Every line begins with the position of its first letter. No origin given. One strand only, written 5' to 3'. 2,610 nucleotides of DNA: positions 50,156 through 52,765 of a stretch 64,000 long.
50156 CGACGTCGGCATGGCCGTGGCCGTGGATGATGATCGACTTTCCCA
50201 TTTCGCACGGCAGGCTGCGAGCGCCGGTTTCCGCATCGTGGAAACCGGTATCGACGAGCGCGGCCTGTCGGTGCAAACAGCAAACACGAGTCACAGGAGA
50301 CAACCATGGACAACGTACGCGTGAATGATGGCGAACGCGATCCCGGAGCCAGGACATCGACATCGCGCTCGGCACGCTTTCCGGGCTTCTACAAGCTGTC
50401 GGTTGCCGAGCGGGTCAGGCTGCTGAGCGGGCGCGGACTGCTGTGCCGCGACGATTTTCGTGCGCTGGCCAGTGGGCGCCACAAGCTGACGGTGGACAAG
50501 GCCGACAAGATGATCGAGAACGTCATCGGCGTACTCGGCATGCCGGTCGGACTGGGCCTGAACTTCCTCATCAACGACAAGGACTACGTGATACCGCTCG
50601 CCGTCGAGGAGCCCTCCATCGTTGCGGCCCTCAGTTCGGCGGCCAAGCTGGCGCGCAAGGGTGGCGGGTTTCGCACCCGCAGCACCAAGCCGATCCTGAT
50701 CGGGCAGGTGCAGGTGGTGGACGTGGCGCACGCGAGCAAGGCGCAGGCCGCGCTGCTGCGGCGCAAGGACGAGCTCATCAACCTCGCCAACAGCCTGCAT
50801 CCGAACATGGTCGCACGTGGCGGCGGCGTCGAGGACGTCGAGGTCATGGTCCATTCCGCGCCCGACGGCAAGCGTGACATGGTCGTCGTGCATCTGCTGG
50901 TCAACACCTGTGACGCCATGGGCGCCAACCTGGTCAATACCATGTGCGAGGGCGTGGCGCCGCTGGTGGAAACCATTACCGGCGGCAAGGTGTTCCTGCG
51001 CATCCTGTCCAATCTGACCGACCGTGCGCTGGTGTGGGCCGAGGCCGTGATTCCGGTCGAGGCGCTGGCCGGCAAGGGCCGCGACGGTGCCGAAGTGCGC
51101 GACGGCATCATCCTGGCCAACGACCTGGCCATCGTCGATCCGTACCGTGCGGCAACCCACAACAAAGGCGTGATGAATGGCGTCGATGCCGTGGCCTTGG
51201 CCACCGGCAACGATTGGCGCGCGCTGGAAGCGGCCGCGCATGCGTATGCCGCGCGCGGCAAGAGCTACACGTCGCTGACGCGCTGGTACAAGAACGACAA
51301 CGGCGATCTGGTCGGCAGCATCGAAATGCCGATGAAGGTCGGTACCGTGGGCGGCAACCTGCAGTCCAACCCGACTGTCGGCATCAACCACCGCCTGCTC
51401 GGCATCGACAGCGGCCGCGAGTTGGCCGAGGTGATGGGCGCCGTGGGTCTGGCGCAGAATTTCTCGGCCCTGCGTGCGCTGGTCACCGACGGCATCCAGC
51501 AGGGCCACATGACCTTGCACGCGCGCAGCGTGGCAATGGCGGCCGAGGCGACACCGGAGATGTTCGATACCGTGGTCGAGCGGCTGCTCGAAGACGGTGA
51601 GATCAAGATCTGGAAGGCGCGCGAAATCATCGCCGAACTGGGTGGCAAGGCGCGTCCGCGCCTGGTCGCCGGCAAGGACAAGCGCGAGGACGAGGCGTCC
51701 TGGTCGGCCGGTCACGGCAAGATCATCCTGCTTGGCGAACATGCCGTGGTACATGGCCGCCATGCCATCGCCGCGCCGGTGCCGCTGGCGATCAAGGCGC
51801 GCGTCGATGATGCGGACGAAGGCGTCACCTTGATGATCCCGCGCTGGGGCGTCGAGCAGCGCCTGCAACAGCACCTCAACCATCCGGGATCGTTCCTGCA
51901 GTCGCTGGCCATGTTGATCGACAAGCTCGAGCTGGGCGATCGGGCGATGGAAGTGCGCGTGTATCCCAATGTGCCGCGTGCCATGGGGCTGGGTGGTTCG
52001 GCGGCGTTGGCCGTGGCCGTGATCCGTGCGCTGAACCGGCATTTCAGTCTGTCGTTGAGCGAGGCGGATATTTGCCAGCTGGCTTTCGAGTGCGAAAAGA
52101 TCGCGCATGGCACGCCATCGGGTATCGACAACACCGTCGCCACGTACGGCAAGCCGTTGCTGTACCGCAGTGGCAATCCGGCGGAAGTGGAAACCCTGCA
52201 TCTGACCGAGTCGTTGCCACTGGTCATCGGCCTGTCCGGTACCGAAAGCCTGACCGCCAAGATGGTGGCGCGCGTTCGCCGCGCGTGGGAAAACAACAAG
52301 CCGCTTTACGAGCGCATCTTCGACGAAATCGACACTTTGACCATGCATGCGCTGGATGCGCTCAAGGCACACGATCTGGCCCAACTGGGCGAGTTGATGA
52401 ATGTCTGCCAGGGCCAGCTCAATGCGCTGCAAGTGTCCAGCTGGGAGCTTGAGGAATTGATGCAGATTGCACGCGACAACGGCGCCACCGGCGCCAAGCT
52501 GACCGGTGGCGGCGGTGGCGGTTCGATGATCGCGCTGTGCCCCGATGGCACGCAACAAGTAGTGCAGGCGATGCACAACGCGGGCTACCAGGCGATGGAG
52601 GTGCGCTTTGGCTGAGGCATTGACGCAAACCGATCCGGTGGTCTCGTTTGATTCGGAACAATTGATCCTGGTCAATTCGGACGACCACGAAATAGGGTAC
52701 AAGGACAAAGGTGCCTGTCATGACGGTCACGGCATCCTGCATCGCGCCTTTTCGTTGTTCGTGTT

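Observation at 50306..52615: Single 769-aa ORF fusing class II HMG-CoA reductase to mevalonate kinase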

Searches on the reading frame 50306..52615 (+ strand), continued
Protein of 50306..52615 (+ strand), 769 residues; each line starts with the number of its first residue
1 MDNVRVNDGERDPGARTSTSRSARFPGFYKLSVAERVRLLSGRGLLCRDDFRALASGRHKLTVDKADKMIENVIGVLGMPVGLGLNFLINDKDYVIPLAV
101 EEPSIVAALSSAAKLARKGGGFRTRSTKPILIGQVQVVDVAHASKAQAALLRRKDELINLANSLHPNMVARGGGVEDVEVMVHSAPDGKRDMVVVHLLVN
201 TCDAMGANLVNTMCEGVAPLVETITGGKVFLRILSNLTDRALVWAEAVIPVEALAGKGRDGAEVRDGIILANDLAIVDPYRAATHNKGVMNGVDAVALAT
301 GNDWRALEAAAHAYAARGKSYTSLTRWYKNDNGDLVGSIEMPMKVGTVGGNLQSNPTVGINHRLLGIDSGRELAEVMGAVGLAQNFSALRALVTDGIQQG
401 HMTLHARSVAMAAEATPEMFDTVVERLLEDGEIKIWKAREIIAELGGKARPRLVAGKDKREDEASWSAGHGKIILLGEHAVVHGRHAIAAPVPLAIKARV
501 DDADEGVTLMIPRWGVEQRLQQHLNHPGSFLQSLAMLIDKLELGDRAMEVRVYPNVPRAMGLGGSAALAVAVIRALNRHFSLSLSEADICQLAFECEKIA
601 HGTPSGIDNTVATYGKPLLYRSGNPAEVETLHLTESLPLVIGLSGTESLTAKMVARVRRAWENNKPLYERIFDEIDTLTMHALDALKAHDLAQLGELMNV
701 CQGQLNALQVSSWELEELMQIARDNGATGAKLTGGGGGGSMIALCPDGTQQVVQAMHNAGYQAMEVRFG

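Call 71: search_protein_families(library=ncbifam, proteins=[P0142, P0152, P0161, P0175, P0122, P0076, P0164, P0195], max_evalue=1e-8)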
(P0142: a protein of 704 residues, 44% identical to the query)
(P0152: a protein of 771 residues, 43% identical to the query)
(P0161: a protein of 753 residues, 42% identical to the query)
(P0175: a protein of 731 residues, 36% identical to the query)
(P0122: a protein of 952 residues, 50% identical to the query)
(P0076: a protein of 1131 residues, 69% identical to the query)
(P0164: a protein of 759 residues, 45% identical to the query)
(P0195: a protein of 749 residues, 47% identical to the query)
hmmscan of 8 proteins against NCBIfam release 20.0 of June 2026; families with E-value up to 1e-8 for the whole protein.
P0142 (704 aa): 6 families
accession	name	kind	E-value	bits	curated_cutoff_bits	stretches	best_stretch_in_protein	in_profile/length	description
TIGR00532.1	HMG_CoA_R_NAD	equivalog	5.7e-100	335.3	259.95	1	315-694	22-394/395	hydroxymethylglutaryl-CoA reductase, degradative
TIGR00549.1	mevalon_kin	equivalog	2.4e-60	204.4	163.05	1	4-287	1-276/276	mevalonate kinase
NF003036.0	PRK03926.1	equivalog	6.5e-42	143.6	403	1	4-310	6-290/302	mevalonate kinase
NF003006.0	PRK03817.1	equivalog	1.8e-16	60.1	443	1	227-291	251-316/352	galactokinase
NF001816.0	PRK00555.1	equivalog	7.5e-12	44.9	509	0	227-300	262-337/363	galactokinase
TIGR00131.1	gal_kin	equivalog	1.5e-10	40.6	226.65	0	227-292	287-352/388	galactokinase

P0152 (771 aa): 6 families
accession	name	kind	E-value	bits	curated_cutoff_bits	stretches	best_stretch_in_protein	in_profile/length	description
TIGR00532.1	HMG_CoA_R_NAD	equivalog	6.3e-108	361.5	259.95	1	331-721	16-395/395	hydroxymethylglutaryl-CoA reductase, degradative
TIGR00549.1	mevalon_kin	equivalog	2.9e-20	72.9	163.05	1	88-292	93-274/276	mevalonate kinase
TIGR01220.1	Pmev_kin_Gr_pos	equivalog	1.2e-18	67.3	165.7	0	86-154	115-178/358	phosphomevalonate kinase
TIGR00533.1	HMG_CoA_R_NADP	equivalog_domain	2.1e-16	59.9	441.8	1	345-435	28-120/402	hydroxymethylglutaryl-CoA reductase (NADPH)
NF003036.0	PRK03926.1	equivalog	6.7e-16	58.2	403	1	3-330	2-299/302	mevalonate kinase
NF040957.1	Arch_PMK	equivalog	7.4e-10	38.8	500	0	5-152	2-154/316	phosphomevalonate kinase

P0161 (753 aa): 7 families
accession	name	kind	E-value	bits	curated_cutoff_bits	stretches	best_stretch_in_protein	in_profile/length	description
TIGR00532.1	HMG_CoA_R_NAD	equivalog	4.8e-109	365.2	259.95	1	333-709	21-395/395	hydroxymethylglutaryl-CoA reductase, degradative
TIGR01220.1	Pmev_kin_Gr_pos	equivalog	3.7e-27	95.3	165.7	1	69-289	107-357/358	phosphomevalonate kinase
TIGR00549.1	mevalon_kin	equivalog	9.4e-15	54.8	163.05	1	62-184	81-195/276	mevalonate kinase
NF003036.0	PRK03926.1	equivalog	2.5e-13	49.8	403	1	5-290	4-295/302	mevalonate kinase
TIGR00533.1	HMG_CoA_R_NADP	equivalog_domain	1.4e-12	47.3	441.8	0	370-519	54-205/402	hydroxymethylglutaryl-CoA reductase (NADPH)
NF040957.1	Arch_PMK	equivalog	1.7e-11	44.2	500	0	76-257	89-284/316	phosphomevalonate kinase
TIGR00920.1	2A060605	subfamily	5.4e-10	38.1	778.35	0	378-519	525-664/887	hydroxymethylglutaryl-CoA reductase (NADPH)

P0175 (731 aa): 7 families
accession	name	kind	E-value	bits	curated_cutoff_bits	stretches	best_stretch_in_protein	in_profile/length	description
TIGR00532.1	HMG_CoA_R_NAD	equivalog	4.8e-108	361.9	259.95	1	334-727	10-394/395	hydroxymethylglutaryl-CoA reductase, degradative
TIGR01220.1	Pmev_kin_Gr_pos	equivalog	7.3e-32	110.8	165.7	1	175-318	211-355/358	phosphomevalonate kinase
TIGR00549.1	mevalon_kin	equivalog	2.8e-21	76.3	163.05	1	14-291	1-276/276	mevalonate kinase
NF003036.0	PRK03926.1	equivalog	3e-19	69.2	403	1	12-325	4-299/302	mevalonate kinase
NF040957.1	Arch_PMK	equivalog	2.4e-18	66.7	500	1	12-316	2-308/316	phosphomevalonate kinase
TIGR00533.1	HMG_CoA_R_NADP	equivalog_domain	1.7e-12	47.1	441.8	0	383-455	53-130/402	hydroxymethylglutaryl-CoA reductase (NADPH)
TIGR00920.1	2A060605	subfamily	1.7e-09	36.4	778.35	0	392-447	525-580/887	hydroxymethylglutaryl-CoA reductase (NADPH)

P0122 (952 aa): 17 families
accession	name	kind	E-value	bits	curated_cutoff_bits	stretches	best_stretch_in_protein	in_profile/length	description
TIGR00532.1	HMG_CoA_R_NAD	equivalog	1.2e-113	380.4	259.95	1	4-387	22-395/395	hydroxymethylglutaryl-CoA reductase, degradative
TIGR00549.1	mevalon_kin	equivalog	1.7e-68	231.1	163.05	1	452-727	1-276/276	mevalonate kinase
NF002995.0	PRK03759.1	equivalog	6.2e-51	172.7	127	1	770-941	5-178/185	isopentenyl-diphosphate Delta-isomerase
NF003036.0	PRK03926.1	equivalog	1.9e-50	171.7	403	1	449-744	3-284/302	mevalonate kinase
TIGR02150.1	IPP_isom_1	equivalog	2.1e-44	151.1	105.8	1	775-930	2-157/159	isopentenyl-diphosphate delta-isomerase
NF003006.0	PRK03817.1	equivalog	4.3e-22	78.6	443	1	659-737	243-323/352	galactokinase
TIGR01220.1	Pmev_kin_Gr_pos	equivalog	1.8e-16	60.2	165.7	0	610-750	206-353/358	phosphomevalonate kinase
NF003472.0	PRK05101.1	equivalog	1.1e-15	57.4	499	0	661-732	274-348/382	galactokinase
NF003705.0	PRK05322.1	equivalog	6.4e-14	51.5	385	1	660-732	279-353/388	galactokinase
NF040957.1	Arch_PMK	equivalog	1.9e-12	47.3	500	1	450-734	2-292/316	phosphomevalonate kinase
NF041653.1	Nud_hyd_Meth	equivalog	5.3e-12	45.8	300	1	776-933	4-158/170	Nudix hydrolase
NF001816.0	PRK00555.1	equivalog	9.8e-12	44.5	509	0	659-733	254-329/363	galactokinase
NF002288.1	PRK01212.1-4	equivalog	1.9e-11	43.5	194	1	515-738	62-277/303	homoserine kinase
TIGR00131.1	gal_kin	equivalog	3.1e-11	42.8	226.65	0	660-731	280-353/388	galactokinase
TIGR00533.1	HMG_CoA_R_NADP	equivalog_domain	1.6e-10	40.5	441.8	0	46-198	58-206/402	hydroxymethylglutaryl-CoA reductase (NADPH)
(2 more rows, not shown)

P0076 (1131 aa): 15 families
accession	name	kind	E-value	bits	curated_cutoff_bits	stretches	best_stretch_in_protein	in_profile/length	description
TIGR00532.1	HMG_CoA_R_NAD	equivalog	6.7e-123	410.8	259.95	1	376-765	16-395/395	hydroxymethylglutaryl-CoA reductase, degradative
TIGR00549.1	mevalon_kin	equivalog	9e-93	310.7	163.05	2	832-1105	2-275/276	mevalonate kinase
NF003036.0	PRK03926.1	equivalog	5.3e-72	242.5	403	2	830-1129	5-290/302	mevalonate kinase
TIGR01220.1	Pmev_kin_Gr_pos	equivalog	7.1e-46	156.9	165.7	1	3-366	1-354/358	phosphomevalonate kinase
NF040957.1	Arch_PMK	equivalog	2.4e-30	106.2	500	2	920-1129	90-308/316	phosphomevalonate kinase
NF003006.0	PRK03817.1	equivalog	4.4e-20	71.9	443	1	1028-1119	234-326/352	galactokinase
NF002288.1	PRK01212.1-4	equivalog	1.2e-18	67.2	194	1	901-1126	69-285/303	homoserine kinase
TIGR00533.1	HMG_CoA_R_NADP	equivalog_domain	3.2e-15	56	441.8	0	422-582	55-212/402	hydroxymethylglutaryl-CoA reductase (NADPH)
TIGR00131.1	gal_kin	equivalog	4.5e-15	55.4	226.65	1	1029-1124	271-367/388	galactokinase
TIGR00191.1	thrB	equivalog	9.8e-13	47.6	168.25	0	899-1114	70-272/304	homoserine kinase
NF003472.0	PRK05101.1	equivalog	2.4e-12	46.5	499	0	1029-1125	264-362/382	galactokinase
NF003705.0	PRK05322.1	equivalog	5.5e-11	41.8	385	0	1039-1112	279-354/388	galactokinase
NF049969.1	GlMnHpPKinHddA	equivalog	7.3e-10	38.8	600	1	911-1119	99-317/338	D-glycero-D-manno-heptose 7-phosphate kinase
NF009948.0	PRK13412.1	equivalog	1.6e-09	36.1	721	0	911-1109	728-939/974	bifunctional fucokinase/fucose-1-phosphate guanylyltransferase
TIGR00920.1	2A060605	subfamily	6.9e-09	34.4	778.35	0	428-483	524-579/887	hydroxymethylglutaryl-CoA reductase (NADPH)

P0164 (759 aa): 2 families
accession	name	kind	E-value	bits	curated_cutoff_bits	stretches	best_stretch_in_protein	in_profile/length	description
TIGR00532.1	HMG_CoA_R_NAD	equivalog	2.5e-109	366.1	259.95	1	3-391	20-395/395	hydroxymethylglutaryl-CoA reductase, degradative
TIGR00533.1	HMG_CoA_R_NADP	equivalog_domain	5.4e-09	35.5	441.8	0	18-107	33-123/402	hydroxymethylglutaryl-CoA reductase (NADPH)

P0195 (749 aa): 2 families
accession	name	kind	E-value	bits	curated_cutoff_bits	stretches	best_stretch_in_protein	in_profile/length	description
TIGR00532.1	HMG_CoA_R_NAD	equivalog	1.9e-97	327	259.95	1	4-375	25-395/395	hydroxymethylglutaryl-CoA reductase, degradative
TIGR00533.1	HMG_CoA_R_NADP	equivalog_domain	6.7e-13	48.4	441.8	1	40-373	60-400/402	hydroxymethylglutaryl-CoA reductase (NADPH)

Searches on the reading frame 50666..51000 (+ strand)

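Call 61: search_solved_structures(query=window:50666-51000:+, max_evalue=0.001, show_alignments=5)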
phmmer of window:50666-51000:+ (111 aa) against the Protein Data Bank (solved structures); distinct sequences matched with E-value up to 0.001: 9.
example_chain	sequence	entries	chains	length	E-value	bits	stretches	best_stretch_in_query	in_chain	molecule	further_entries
1qax_A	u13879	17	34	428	3.3e-25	91.6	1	1-110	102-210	PROTEIN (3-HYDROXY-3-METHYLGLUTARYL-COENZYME A REDUCTASE) | 3-hydroxy-3-methylglutaryl-coenzyme A reductase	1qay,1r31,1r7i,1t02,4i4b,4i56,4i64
6dio_A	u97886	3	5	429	2.4e-24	88.9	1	1-110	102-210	3-hydroxy-3-methylglutaryl coenzyme A reductase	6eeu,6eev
6p7k_A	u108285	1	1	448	1.4e-23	86.4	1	1-110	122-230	3-hydroxy-3-methylglutaryl coenzyme A reductase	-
9v7y_A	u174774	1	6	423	1.1e-18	70.7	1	1-109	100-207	3-hydroxy-3-methylglutaryl coenzyme A reductase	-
3qae_A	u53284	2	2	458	3.7e-18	69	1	1-108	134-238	3-hydroxy-3-methylglutaryl-coenzyme a reductase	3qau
5wpj_A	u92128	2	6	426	8.7e-18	67.8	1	3-108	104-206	3-hydroxy-3-methylglutaryl coenzyme A reductase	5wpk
7m3h_A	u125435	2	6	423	1.7e-10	44.4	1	1-101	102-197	Hydroxymethylglutaryl-CoA reductase, degradative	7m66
7m1z_A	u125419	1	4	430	1.7e-10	44.4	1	1-101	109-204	acetyl-CoA C-acetyltransferase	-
7n7s_A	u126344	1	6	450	0.00089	22.8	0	34-96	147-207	Hydroxymethylglutaryl-CoA reductase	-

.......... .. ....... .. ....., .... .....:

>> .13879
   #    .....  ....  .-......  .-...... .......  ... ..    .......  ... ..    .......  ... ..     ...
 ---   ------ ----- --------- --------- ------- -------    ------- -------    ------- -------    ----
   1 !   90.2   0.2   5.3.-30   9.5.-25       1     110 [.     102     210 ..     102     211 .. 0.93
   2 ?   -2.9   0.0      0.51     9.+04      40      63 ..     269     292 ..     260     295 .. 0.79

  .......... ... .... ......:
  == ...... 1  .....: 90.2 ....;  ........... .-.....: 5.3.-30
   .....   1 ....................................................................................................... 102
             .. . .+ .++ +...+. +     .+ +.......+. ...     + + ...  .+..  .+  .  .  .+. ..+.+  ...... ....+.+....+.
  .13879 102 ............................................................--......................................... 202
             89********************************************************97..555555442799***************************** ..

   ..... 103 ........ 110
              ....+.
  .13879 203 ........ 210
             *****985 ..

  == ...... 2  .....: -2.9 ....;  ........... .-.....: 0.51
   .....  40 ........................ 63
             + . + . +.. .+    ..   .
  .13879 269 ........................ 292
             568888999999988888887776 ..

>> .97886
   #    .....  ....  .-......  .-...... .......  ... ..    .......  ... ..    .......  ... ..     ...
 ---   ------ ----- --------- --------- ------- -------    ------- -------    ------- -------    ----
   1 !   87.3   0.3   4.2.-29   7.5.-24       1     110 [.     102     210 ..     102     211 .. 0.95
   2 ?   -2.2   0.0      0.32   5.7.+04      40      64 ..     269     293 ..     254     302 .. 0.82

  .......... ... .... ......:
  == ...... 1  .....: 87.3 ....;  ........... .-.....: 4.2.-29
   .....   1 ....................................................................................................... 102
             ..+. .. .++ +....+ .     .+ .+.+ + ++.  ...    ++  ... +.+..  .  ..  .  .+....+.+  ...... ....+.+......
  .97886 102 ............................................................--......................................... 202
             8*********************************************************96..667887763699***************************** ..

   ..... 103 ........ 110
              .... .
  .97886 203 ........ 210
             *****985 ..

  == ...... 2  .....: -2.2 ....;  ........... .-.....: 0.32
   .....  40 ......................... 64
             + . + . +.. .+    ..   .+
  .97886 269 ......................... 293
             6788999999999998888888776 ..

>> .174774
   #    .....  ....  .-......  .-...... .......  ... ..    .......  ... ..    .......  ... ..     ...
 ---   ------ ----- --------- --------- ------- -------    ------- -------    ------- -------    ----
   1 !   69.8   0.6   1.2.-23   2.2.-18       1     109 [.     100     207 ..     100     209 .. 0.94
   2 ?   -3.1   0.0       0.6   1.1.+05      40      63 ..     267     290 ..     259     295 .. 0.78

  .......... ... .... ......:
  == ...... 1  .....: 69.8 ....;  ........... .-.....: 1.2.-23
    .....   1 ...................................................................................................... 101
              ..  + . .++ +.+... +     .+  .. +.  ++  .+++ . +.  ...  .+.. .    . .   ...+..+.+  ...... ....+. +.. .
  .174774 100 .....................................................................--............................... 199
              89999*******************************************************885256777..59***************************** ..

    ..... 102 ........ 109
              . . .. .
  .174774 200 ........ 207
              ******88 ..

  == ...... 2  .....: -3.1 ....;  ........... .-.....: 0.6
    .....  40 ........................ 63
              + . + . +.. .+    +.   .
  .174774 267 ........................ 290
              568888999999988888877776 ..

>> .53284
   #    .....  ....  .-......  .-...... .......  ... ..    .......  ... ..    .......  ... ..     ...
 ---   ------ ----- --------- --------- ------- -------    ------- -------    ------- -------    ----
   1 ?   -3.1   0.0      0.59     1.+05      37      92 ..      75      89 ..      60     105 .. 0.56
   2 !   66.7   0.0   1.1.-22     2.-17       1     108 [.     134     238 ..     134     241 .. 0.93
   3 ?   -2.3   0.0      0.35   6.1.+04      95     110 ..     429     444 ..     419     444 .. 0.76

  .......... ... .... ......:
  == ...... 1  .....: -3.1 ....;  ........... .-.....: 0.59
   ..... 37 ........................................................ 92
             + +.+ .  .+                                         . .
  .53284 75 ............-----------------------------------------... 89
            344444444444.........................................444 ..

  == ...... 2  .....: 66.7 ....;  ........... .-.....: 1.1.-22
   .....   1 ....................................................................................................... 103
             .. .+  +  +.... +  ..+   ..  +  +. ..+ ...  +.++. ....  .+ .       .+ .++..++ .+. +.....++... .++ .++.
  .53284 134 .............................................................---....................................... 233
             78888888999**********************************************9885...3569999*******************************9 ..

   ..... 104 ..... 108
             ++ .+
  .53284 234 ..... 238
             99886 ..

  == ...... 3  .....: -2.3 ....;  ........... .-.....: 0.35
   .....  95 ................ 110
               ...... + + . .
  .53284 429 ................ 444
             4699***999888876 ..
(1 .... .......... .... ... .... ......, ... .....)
